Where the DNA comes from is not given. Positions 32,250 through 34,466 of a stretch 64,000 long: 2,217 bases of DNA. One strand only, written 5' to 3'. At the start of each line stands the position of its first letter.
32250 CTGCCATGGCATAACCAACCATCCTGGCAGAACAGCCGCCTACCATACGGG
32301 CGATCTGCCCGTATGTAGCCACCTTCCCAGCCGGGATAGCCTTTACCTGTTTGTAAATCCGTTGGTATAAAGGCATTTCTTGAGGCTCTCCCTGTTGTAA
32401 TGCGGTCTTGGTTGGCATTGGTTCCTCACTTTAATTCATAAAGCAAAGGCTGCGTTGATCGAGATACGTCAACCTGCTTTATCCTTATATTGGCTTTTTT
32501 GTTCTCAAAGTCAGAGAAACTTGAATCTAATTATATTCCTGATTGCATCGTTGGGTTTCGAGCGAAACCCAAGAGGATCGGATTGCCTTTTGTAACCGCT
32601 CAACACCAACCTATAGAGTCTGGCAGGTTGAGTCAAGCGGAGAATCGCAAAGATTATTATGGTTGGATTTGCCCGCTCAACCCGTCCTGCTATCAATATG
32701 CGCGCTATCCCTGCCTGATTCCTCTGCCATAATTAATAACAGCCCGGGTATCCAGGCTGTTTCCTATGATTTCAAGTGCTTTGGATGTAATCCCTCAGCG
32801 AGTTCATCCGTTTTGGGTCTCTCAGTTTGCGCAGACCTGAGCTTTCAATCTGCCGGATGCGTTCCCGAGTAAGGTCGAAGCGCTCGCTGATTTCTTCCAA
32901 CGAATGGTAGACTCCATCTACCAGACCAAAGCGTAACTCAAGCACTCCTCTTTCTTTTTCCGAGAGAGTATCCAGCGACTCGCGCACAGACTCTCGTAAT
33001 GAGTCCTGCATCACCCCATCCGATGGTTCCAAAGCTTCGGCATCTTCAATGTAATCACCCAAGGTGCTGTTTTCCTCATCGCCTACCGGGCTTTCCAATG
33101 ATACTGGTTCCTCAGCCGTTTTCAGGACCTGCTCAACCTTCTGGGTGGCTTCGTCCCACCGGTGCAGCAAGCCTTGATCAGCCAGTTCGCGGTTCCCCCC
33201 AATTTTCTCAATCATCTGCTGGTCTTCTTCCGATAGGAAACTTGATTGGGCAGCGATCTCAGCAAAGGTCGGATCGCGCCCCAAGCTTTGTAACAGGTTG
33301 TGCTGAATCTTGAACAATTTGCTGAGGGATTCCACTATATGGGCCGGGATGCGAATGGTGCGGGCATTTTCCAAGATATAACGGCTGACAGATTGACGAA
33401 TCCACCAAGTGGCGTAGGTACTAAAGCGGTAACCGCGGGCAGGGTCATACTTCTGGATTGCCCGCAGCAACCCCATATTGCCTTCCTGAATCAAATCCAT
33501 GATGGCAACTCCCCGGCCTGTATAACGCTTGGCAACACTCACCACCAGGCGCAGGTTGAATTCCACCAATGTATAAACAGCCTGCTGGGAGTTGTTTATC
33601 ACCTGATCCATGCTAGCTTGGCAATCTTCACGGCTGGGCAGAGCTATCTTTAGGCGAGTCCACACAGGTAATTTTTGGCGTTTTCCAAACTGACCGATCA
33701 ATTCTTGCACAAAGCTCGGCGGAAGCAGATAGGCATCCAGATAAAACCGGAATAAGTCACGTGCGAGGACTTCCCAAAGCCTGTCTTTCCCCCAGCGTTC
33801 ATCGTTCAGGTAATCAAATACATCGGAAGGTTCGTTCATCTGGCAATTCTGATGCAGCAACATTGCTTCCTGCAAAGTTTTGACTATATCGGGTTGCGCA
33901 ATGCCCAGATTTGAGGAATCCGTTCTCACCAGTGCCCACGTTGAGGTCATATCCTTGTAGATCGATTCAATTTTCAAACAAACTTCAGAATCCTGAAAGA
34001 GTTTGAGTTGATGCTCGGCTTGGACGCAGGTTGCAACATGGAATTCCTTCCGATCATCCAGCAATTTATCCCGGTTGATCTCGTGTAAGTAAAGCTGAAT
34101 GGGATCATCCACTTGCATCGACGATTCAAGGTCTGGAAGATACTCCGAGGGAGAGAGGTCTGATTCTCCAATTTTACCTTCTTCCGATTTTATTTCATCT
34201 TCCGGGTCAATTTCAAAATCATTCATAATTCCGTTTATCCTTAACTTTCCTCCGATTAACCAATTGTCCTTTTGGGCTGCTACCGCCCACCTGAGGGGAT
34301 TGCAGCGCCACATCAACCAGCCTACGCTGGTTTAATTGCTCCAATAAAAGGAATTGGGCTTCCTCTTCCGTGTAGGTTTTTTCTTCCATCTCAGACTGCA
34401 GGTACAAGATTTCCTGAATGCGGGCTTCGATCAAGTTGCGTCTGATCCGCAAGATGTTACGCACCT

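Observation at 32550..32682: Conserved multi-block element (about 80-150 nt) recurring in at least four intergenic regions, with a hairpin-enclosed conserved loop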

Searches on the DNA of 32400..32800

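Call 11: search_rna_families(source=window, start=32400, end=32800, threshold=evalue, max_evalue=10, show_alignments=3)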
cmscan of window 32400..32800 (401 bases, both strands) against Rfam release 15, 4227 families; matches with E-value up to 10: 0.
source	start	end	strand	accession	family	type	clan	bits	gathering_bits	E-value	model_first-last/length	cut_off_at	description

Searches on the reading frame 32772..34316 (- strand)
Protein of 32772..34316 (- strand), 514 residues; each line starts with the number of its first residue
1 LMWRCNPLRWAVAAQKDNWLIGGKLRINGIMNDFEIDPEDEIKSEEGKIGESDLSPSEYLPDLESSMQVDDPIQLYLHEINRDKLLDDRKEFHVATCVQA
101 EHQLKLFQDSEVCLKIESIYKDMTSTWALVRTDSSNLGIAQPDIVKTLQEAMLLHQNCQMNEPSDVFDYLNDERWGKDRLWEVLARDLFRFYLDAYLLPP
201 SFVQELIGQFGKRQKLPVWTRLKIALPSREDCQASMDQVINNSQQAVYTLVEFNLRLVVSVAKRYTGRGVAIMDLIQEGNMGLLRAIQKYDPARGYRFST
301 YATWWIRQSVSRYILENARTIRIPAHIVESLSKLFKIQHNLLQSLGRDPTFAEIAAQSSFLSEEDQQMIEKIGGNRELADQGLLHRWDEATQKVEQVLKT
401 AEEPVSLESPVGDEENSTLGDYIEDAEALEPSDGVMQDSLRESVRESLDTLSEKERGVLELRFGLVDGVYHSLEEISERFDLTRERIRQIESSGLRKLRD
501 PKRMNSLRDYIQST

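Call 17: search_protein_families(library=pfam, proteins=[window:32772-34316:-])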
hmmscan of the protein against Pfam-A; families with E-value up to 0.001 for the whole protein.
window:32772-34316:- (514 aa): 4 families
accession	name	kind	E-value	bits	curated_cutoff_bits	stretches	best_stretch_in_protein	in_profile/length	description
PF04542.20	Sigma70_r2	-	7.4e-23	80.6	24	1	250-319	1-70/71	Sigma-70 region 2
PF04545.22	Sigma70_r4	-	1.1e-15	57.3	24.1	1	448-499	2-49/50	Sigma-70, region 4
PF04539.22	Sigma70_r3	-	1.3e-15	57.7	25.3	1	392-433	35-76/78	Sigma-70 region 3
PF00140.25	Sigma70_r1_2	-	0.00049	20.4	22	0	71-101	1-31/34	Sigma-70 factor, region 1.2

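Call 23: find_homologous_proteins(query=window:32772-34316:-, max_evalue=1e-50)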
Query window:32772-34316:- (514 aa): 7969 proteins with E <= 1e-50 among 8000 candidates; the best 120 are listed.
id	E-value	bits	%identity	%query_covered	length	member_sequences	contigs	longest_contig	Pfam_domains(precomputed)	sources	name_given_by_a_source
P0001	3.4e-298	1007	93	94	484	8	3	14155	PF04545.23,PF00140.26,PF04542.21,PF04539.23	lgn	-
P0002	1.8e-221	754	71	94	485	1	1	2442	PF04545.23,PF00140.26,PF04542.21,PF04539.23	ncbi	ncbi:MAG: sigma-70 family RNA polymerase sigma factor [Anaerolineaceae bacterium]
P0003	5.6e-189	647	62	94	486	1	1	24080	PF04545.23,PF00140.26,PF04542.21,PF04539.23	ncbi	-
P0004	2.4e-183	628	64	88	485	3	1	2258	PF04545.23,PF04542.21,PF04539.23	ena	-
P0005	3.2e-183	628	61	93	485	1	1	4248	PF04545.23,PF00140.26,PF04542.21,PF04539.23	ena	-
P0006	4.1e-183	628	61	93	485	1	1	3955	PF04545.23,PF00140.26,PF04542.21,PF04539.23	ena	-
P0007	6.2e-183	627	61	93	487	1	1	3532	PF04545.23,PF00140.26,PF04542.21,PF04539.23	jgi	-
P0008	7.5e-183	627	61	93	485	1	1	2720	PF04545.23,PF00140.26,PF04542.21,PF04539.23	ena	-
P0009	8.9e-183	626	60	93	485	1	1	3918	PF04545.23,PF00140.26,PF04542.21,PF04539.23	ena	-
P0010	1.1e-182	626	61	93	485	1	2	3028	PF04545.23,PF00140.26,PF04542.21,PF04539.23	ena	-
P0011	1.4e-182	626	60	93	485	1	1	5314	PF04545.23,PF00140.26,PF04542.21,PF04539.23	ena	-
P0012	1.5e-182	626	61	93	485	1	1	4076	PF04545.23,PF00140.26,PF04542.21,PF04539.23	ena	-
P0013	1.7e-182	626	61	93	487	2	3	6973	PF04545.23,PF00140.26,PF04542.21,PF04539.23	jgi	jgi:RNA polymerase primary sigma factor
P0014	2.1e-182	625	61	93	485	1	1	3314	PF04545.23,PF00140.26,PF04542.21,PF04539.23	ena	-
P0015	2.1e-182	625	60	93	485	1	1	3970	PF04545.23,PF00140.26,PF04542.21,PF04539.23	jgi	-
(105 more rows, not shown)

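Call 24: find_encoding_contigs(protein=P0001, flank=10000, max_places=6)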
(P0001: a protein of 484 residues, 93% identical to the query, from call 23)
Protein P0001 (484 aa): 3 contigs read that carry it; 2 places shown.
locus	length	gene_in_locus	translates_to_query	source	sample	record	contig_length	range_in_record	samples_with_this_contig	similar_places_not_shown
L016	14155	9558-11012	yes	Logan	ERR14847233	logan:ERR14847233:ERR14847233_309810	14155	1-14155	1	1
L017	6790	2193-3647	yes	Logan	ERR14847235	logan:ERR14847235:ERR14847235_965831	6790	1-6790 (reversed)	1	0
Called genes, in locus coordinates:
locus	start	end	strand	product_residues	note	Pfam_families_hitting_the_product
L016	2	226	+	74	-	?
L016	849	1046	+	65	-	-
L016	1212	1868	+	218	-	PF01476:LysM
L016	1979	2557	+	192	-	PF00293:NUDIX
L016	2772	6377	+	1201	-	PF01855:POR_N, PF17147:PFOR_II, PF01558:POR, PF10371:EKR, PF12838:Fer4_7, PF13183:Fer4_8, PF13237:Fer4_10, PF13484:Fer4_16, +7 more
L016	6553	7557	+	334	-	PF01180:DHO_dh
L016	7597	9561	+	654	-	PF01807:Zn_ribbon_DnaG, PF08275:DNAG_N, PF01751:Toprim, PF13155:Toprim_2, PF13662:Toprim_4, PF10410:DnaB_bind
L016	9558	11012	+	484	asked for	PF00140:Sigma70_r1_2 (faint), PF04542:Sigma70_r2, PF04539:Sigma70_r3, PF04545:Sigma70_r4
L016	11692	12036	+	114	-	PF01035:DNA_binding_1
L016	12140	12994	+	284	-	PF00583:Acetyltransf_1, PF13527:Acetyltransf_9 (weak), PF13508:Acetyltransf_7 (weak), PF08445:FR47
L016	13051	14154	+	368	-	?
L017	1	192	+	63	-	?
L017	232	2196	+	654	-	PF01807:Zn_ribbon_DnaG, PF08275:DNAG_N, PF01751:Toprim, PF13155:Toprim_2, PF13662:Toprim_4, PF10410:DnaB_bind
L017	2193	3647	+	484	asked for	PF00140:Sigma70_r1_2 (faint), PF04542:Sigma70_r2, PF04539:Sigma70_r3, PF04545:Sigma70_r4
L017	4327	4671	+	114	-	PF01035:DNA_binding_1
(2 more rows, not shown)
